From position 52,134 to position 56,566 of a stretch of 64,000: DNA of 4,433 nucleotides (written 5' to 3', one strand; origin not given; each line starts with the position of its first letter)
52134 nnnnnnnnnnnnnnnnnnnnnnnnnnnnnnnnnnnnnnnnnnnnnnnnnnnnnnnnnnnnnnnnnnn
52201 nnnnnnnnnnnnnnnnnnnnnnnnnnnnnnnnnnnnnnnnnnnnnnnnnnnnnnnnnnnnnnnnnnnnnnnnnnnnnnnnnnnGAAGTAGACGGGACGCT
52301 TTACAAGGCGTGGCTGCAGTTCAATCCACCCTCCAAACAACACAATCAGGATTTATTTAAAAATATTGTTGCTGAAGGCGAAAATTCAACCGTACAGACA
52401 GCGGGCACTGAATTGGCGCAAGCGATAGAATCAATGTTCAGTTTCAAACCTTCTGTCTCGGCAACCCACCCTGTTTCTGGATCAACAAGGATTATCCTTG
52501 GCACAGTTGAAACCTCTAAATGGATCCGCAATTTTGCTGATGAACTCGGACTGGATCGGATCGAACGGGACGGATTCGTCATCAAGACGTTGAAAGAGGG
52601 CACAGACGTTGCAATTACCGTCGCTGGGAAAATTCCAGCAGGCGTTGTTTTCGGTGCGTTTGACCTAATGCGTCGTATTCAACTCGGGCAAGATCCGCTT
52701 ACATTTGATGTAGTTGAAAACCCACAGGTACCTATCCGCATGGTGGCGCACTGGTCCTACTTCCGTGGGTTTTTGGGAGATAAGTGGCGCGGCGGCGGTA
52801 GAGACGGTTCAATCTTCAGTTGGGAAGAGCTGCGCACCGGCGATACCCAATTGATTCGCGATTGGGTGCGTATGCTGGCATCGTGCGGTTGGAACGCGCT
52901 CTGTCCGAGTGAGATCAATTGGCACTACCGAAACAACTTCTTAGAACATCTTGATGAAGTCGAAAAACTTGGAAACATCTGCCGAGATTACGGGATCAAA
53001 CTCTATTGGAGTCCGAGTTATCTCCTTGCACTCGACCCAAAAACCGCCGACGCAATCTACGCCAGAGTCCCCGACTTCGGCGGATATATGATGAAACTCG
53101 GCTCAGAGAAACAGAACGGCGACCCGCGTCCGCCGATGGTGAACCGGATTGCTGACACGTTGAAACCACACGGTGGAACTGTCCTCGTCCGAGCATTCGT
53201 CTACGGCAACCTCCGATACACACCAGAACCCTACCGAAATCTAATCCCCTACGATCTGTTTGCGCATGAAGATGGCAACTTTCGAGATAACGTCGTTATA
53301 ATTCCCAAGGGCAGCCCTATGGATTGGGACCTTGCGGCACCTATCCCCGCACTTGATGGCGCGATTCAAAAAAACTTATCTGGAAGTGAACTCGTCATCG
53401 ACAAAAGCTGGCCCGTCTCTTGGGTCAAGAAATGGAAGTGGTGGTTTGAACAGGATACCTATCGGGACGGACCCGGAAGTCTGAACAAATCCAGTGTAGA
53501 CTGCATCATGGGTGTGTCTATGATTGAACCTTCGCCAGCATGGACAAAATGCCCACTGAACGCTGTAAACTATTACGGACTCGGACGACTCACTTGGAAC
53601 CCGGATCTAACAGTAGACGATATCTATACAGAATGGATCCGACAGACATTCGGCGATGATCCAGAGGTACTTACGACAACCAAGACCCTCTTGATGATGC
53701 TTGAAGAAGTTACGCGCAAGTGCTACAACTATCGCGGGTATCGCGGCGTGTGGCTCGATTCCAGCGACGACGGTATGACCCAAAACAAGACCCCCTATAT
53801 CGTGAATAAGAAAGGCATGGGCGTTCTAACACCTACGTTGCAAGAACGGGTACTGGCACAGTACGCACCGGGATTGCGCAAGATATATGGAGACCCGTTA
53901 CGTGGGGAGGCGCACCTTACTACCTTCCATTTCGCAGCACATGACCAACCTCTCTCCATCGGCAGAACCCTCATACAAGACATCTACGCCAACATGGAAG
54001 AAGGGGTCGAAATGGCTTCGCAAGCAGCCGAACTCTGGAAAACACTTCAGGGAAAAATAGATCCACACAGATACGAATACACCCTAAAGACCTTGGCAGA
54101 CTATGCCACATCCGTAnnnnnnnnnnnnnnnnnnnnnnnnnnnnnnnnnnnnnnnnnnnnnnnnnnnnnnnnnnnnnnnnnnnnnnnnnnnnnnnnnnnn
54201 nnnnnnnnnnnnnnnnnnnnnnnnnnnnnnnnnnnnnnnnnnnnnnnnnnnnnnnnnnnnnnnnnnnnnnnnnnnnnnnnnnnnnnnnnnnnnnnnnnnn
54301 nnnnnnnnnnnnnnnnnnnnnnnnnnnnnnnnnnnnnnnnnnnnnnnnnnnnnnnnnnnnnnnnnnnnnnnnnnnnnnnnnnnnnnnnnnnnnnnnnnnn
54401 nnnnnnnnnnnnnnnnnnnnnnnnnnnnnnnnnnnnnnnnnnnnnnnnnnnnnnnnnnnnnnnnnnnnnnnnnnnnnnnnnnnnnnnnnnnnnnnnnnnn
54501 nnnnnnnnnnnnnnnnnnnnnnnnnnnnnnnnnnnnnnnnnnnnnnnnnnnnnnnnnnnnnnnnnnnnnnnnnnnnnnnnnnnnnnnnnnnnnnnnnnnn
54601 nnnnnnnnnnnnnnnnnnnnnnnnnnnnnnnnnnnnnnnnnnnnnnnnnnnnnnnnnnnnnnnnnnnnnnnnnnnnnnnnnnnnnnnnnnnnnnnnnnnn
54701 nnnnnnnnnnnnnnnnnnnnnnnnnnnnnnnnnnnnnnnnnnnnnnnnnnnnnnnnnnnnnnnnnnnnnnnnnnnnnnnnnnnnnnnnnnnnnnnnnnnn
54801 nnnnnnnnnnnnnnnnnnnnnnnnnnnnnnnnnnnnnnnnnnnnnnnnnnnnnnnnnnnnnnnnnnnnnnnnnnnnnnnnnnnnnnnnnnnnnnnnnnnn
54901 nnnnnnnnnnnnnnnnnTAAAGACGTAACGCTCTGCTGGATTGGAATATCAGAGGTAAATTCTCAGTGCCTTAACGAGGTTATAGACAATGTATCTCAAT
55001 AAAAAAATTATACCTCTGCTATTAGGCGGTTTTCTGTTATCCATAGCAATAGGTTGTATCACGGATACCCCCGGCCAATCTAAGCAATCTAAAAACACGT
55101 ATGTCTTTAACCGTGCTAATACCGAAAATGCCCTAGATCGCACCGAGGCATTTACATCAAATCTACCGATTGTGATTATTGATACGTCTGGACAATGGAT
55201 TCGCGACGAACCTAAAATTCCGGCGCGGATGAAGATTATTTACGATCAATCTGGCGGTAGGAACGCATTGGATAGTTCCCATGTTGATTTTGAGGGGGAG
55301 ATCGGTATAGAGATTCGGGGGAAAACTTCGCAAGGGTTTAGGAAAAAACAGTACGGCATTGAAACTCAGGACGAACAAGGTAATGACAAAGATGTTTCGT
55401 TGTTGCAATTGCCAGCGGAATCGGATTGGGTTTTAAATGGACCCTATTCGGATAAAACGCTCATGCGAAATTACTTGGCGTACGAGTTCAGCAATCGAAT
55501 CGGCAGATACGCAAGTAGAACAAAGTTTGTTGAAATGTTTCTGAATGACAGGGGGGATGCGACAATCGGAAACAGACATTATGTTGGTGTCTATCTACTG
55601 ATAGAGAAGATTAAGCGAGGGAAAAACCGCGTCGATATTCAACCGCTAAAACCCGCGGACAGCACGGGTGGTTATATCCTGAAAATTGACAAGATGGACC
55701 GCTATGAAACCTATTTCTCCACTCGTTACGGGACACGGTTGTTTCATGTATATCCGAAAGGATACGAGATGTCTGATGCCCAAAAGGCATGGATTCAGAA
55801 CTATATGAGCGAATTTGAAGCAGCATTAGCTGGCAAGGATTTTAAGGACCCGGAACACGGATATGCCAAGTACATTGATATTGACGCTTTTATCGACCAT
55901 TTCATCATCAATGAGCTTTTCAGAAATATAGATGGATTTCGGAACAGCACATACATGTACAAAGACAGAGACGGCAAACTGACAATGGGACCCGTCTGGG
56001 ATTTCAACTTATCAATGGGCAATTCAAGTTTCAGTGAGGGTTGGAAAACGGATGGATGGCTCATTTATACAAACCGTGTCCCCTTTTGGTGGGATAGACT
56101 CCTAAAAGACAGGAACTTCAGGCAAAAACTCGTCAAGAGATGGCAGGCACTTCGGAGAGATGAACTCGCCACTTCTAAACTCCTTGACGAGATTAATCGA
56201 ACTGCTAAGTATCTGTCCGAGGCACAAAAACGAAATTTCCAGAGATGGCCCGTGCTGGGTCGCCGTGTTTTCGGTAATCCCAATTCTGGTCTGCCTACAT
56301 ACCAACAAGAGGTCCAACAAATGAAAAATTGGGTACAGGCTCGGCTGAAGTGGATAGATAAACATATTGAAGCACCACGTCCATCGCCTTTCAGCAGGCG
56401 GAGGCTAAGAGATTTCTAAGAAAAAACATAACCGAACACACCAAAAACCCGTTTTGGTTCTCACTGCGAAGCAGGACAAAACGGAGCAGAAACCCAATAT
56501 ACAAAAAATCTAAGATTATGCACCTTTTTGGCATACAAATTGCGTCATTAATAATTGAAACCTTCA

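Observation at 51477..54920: Chimeric 1147-aa secreted enzyme: LamG-like, GH67-like alpha-glucuronidase core and a GH28/pectate-lyase-type beta-helix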

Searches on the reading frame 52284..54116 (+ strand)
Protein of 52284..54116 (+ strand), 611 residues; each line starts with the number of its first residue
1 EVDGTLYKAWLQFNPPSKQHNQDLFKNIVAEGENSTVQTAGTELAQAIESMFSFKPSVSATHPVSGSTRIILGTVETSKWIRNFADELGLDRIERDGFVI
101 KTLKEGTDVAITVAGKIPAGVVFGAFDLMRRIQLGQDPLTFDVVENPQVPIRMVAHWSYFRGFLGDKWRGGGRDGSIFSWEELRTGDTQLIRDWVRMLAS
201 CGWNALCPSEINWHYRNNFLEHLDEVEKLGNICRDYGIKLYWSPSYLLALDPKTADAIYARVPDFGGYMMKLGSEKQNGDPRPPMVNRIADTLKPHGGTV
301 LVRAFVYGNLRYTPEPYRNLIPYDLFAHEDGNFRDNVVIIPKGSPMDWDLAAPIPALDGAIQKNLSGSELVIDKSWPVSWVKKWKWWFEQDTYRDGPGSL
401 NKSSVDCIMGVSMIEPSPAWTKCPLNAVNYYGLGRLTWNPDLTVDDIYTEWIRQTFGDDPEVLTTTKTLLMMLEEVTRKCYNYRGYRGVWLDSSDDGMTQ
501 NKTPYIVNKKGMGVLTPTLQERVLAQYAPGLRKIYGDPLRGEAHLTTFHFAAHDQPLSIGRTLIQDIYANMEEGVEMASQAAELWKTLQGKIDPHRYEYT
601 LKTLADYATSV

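Call 30: search_protein_representatives(protein=window:52284-54116:+)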
Query: 611 residues. Proteins with E-value up to 0.001 (for the whole library): 1011; up to 1e-10: 400; up to 1e-30: 118. The best 150 are listed.
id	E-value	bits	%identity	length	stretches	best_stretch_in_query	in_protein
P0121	0.0e+00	1012.6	70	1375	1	3-606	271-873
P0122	5.2e-215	731.9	51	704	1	3-607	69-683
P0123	4.1e-212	722.4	51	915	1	3-610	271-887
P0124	6.0e-211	718.5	37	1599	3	3-609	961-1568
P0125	5.0e-164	563.5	78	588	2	134-331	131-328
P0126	3.6e-160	550.8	43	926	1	3-609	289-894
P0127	2.8e-143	495.0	41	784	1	3-607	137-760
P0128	1.0e-129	450.2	46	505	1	149-600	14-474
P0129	6.4e-95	335.2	37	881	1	112-609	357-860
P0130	1.6e-82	294.2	72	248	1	195-373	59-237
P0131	9.5e-73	262.0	46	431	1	112-398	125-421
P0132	3.4e-71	256.8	54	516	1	1-226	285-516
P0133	6.5e-69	249.3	58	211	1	428-608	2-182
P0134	4.9e-67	243.1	62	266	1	3-206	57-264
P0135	2.4e-62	227.6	33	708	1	5-599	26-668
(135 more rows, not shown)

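Call 67: search_protein_families(library=pfam, proteins=[P0122, P0123, P0124, P0126, P0127, P0129, P0121], max_evalue=0.0001)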
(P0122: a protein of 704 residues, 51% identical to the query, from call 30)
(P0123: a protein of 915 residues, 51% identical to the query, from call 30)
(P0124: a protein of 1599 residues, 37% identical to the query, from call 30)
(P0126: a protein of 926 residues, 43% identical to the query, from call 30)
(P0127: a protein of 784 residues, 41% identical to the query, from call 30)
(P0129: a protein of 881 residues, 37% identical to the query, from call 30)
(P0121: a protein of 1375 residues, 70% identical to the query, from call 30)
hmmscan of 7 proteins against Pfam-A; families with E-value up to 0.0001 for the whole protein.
P0122 (704 aa): 3 families
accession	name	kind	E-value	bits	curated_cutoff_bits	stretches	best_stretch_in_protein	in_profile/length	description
PF07488.18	Glyco_hydro_67M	-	9.5e-36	123.9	23.5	1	200-448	5-265/326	Glycosyl hydrolase family 67 middle domain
PF07477.17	Glyco_hydro_67C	-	2.4e-34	119.3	27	1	500-698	6-210/223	Glycosyl hydrolase family 67 C-terminus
PF03648.19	Glyco_hydro_67N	-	2.5e-16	60.4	24.3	1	75-193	1-120/120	Glycosyl hydrolase family 67 N-terminus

P0123 (915 aa): 4 families
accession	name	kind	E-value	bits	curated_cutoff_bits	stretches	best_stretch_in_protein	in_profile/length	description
PF07488.18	Glyco_hydro_67M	-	3.2e-35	122.2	23.5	1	398-653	2-267/326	Glycosyl hydrolase family 67 middle domain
PF07477.17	Glyco_hydro_67C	-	1.5e-34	120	27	1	698-908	1-219/223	Glycosyl hydrolase family 67 C-terminus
PF03648.19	Glyco_hydro_67N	-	3.7e-21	76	24.3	1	278-394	2-120/120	Glycosyl hydrolase family 67 N-terminus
PF13385.13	Laminin_G_3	-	4.8e-12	46.7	27.6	1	85-238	12-150/151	Concanavalin A-like lectin/glucanases superfamily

P0124 (1599 aa): 4 families
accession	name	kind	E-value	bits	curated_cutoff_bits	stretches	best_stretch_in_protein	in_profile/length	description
PF07488.18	Glyco_hydro_67M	-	2.4e-179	595.9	23.5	3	191-521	2-326/326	Glycosyl hydrolase family 67 middle domain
PF07477.17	Glyco_hydro_67C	-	1.2e-105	352.4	27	2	522-736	1-220/223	Glycosyl hydrolase family 67 C-terminus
PF03648.19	Glyco_hydro_67N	-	4.5e-32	111.2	24.3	2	66-186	1-119/120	Glycosyl hydrolase family 67 N-terminus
PF13385.13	Laminin_G_3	-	4.6e-11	43.5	27.6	1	791-930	9-150/151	Concanavalin A-like lectin/glucanases superfamily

P0126 (926 aa): 4 families
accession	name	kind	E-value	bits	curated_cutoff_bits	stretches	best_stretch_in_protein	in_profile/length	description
PF07488.18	Glyco_hydro_67M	-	5.8e-39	134.5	23.5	2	540-680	138-291/326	Glycosyl hydrolase family 67 middle domain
PF07477.17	Glyco_hydro_67C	-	4.5e-34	118.4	27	1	708-903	2-206/223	Glycosyl hydrolase family 67 C-terminus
PF13385.13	Laminin_G_3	-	4.8e-20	72.7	27.6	1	82-229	5-150/151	Concanavalin A-like lectin/glucanases superfamily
PF03648.19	Glyco_hydro_67N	-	1.7e-15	57.8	24.3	1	295-416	1-120/120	Glycosyl hydrolase family 67 N-terminus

P0127 (784 aa): 4 families
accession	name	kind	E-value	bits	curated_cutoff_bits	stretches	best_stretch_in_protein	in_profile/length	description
PF07488.18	Glyco_hydro_67M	-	3.1e-40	138.7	23.5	2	396-513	137-261/326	Glycosyl hydrolase family 67 middle domain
PF07477.17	Glyco_hydro_67C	-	1e-34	120.5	27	1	572-782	3-217/223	Glycosyl hydrolase family 67 C-terminus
PF03648.19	Glyco_hydro_67N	-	1.2e-19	71.2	24.3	1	143-264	1-120/120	Glycosyl hydrolase family 67 N-terminus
PF13385.13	Laminin_G_3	-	9.3e-12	45.8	27.6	1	29-102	73-150/151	Concanavalin A-like lectin/glucanases superfamily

P0129 (881 aa): 3 families
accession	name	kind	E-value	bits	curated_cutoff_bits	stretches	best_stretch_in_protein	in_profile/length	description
PF07488.18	Glyco_hydro_67M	-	2.6e-34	119.2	23.5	1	389-624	14-265/326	Glycosyl hydrolase family 67 middle domain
PF07477.17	Glyco_hydro_67C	-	4e-20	72.7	27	1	671-862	2-199/223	Glycosyl hydrolase family 67 C-terminus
PF13385.13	Laminin_G_3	-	1.6e-07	32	27.6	1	65-236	13-151/151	Concanavalin A-like lectin/glucanases superfamily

P0121 (1375 aa): 7 families
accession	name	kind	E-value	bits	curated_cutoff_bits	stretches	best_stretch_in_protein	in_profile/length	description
PF07488.18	Glyco_hydro_67M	-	6.5e-34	117.9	23.5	1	398-642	2-267/326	Glycosyl hydrolase family 67 middle domain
PF07477.17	Glyco_hydro_67C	-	6.1e-30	104.9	27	1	690-899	4-220/223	Glycosyl hydrolase family 67 C-terminus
PF03648.19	Glyco_hydro_67N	-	1.4e-14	54.8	24.3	1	277-394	1-120/120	Glycosyl hydrolase family 67 N-terminus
PF12708.12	Pect-lyase_RHGA_epim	-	4.9e-14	53.1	27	1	915-1107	2-185/213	Rhamnogalacturonase A/epimerase, pectate lyase-like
PF00295.23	Glyco_hydro_28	-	5.1e-13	49.2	22.9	1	996-1276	38-309/324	Glycosyl hydrolases family 28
PF13229.12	Beta_helix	-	5.2e-08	33.1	25.9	1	1044-1189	2-127/158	Right handed beta helix region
PF13385.13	Laminin_G_3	-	1.3e-06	29.1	27.6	1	159-234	74-149/151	Concanavalin A-like lectin/glucanases superfamily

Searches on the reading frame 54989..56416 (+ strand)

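Call 6: search_protein_families(library=pfam, proteins=[window:54989-56416:+], max_evalue=0.01)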
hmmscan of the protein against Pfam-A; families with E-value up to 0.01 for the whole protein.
window:54989-56416:+ (476 aa): 1 family
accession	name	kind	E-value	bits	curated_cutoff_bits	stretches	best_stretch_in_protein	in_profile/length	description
PF08757.17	CotH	-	1.1e-64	219.4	23.8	1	107-456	1-322/322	CotH kinase protein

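Call 58: search_protein_families(library=ncbifam, proteins=[window:54989-56416:+], max_evalue=0.001)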
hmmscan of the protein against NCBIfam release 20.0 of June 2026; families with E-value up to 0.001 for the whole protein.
window:54989-56416:+ (476 aa): 0 families
